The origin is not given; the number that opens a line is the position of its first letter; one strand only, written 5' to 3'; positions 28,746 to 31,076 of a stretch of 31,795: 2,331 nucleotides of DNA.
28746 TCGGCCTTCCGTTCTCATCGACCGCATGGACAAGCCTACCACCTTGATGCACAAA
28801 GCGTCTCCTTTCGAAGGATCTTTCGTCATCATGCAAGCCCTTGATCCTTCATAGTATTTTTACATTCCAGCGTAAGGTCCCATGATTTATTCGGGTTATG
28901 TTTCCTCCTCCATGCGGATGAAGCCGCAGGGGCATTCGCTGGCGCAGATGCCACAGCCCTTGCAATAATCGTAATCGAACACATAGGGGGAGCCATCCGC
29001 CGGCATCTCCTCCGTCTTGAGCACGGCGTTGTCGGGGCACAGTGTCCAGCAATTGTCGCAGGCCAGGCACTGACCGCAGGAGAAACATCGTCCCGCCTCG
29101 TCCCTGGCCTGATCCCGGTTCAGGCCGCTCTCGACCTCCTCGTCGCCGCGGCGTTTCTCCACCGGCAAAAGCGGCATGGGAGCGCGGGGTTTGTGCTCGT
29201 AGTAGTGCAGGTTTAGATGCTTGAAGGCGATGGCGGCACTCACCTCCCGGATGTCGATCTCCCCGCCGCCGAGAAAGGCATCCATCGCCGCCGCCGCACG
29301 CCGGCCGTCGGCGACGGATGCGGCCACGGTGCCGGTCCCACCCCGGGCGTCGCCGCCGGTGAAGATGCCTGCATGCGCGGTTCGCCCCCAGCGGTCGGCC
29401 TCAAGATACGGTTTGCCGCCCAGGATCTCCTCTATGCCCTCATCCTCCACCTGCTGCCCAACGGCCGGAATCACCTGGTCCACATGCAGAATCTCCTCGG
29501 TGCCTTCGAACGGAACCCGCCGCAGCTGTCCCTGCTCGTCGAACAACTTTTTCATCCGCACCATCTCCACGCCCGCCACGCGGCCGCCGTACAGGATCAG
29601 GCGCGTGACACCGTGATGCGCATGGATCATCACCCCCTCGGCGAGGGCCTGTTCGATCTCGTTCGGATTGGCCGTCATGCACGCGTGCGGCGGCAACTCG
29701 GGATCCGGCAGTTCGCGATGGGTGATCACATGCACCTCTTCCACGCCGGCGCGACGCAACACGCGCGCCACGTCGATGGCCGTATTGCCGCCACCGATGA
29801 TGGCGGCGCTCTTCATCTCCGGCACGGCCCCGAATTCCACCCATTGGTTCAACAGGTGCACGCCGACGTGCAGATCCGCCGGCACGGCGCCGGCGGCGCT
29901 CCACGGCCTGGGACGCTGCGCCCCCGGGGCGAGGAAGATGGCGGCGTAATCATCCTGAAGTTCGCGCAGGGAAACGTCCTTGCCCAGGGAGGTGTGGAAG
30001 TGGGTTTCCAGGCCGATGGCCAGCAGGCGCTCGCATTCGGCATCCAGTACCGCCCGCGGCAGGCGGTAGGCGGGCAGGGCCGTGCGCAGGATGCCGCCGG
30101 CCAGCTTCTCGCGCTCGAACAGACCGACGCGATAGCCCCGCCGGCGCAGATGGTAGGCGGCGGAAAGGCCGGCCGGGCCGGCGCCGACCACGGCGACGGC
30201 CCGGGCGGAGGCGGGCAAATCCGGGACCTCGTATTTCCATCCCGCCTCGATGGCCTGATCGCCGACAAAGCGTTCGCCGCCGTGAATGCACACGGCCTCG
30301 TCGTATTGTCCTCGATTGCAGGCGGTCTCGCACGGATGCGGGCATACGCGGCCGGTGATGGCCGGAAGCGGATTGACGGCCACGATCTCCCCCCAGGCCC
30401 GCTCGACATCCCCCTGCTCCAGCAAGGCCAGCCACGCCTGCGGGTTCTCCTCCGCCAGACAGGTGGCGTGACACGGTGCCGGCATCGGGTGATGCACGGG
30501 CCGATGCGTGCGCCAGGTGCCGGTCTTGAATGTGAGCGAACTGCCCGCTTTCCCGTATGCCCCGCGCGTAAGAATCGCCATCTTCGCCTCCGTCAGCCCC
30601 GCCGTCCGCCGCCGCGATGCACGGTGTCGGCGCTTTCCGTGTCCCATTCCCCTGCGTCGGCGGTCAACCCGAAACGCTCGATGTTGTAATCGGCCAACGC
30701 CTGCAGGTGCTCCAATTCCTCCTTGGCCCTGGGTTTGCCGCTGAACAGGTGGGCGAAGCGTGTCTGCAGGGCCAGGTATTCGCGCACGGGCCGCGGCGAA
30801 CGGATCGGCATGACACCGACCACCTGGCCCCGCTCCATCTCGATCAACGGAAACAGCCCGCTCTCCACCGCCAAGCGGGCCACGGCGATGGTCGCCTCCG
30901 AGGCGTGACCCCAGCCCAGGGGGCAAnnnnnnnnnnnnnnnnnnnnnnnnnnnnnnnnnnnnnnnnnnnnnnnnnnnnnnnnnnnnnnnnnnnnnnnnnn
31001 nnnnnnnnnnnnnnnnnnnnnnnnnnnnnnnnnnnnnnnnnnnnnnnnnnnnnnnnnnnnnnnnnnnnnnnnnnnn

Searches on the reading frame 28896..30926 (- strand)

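Call 18: search_protein_families(library=pfam, proteins=[window:28896-30926:-], max_evalue=0.01)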
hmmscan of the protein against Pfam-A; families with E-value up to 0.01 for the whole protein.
window:28896-30926:- (676 aa): 23 families
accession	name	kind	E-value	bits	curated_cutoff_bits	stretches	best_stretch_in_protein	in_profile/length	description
PF07992.20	Pyr_redox_2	-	8.5e-25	88.2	26.1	1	243-541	2-291/291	Pyridine nucleotide-disulphide oxidoreductase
PF14691.11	Fer4_20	-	4.1e-14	52.8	25.8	1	150-229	30-112/113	Dihydroprymidine dehydrogenase domain II, 4Fe-4S cluster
PF00070.33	Pyr_redox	-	2.3e-10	41.3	22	1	374-454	2-78/82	Pyridine nucleotide-disulphide oxidoreductase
PF13450.12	NAD_binding_8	-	3.9e-09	37.1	21.9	1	246-282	1-37/68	NAD(P)-binding Rossmann-like domain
PF01266.30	DAO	-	6.8e-09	36.1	27.9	1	244-278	2-44/353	FAD dependent oxidoreductase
PF13738.12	Pyr_redox_3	-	1e-07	31.9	30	0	246-276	2-33/305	Pyridine nucleotide-disulphide oxidoreductase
PF01494.25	FAD_binding_3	-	6.1e-07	29.4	22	1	243-273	3-33/349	FAD binding domain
PF00890.30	FAD_binding_2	-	7.4e-07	29.1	20.4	1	244-278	2-36/414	FAD binding domain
PF12831.13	FAD_oxidored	-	4e-06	26.8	27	1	244-284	2-42/416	FAD dependent oxidoreductase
PF12838.12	Fer4_7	-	1.2e-05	26.1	27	1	619-668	1-51/52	4Fe-4S dicluster domain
PF00037.32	Fer4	-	2.6e-05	24.3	21.1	1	648-671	1-24/24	4Fe-4S binding domain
PF01946.23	Thi4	-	3.7e-05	23.5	26.2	1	243-278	19-55/235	Thi4 family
PF14697.11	Fer4_21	-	9.1e-05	23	35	1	619-672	7-59/59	4Fe-4S dicluster domain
PF03486.20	HI0933_like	-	0.00036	20.5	50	1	243-277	2-36/244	HI0933-like protein Rossmann domain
PF01593.30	Amino_oxidase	-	0.0012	18.6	19.8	1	252-282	2-32/443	Flavin containing amine oxidoreductase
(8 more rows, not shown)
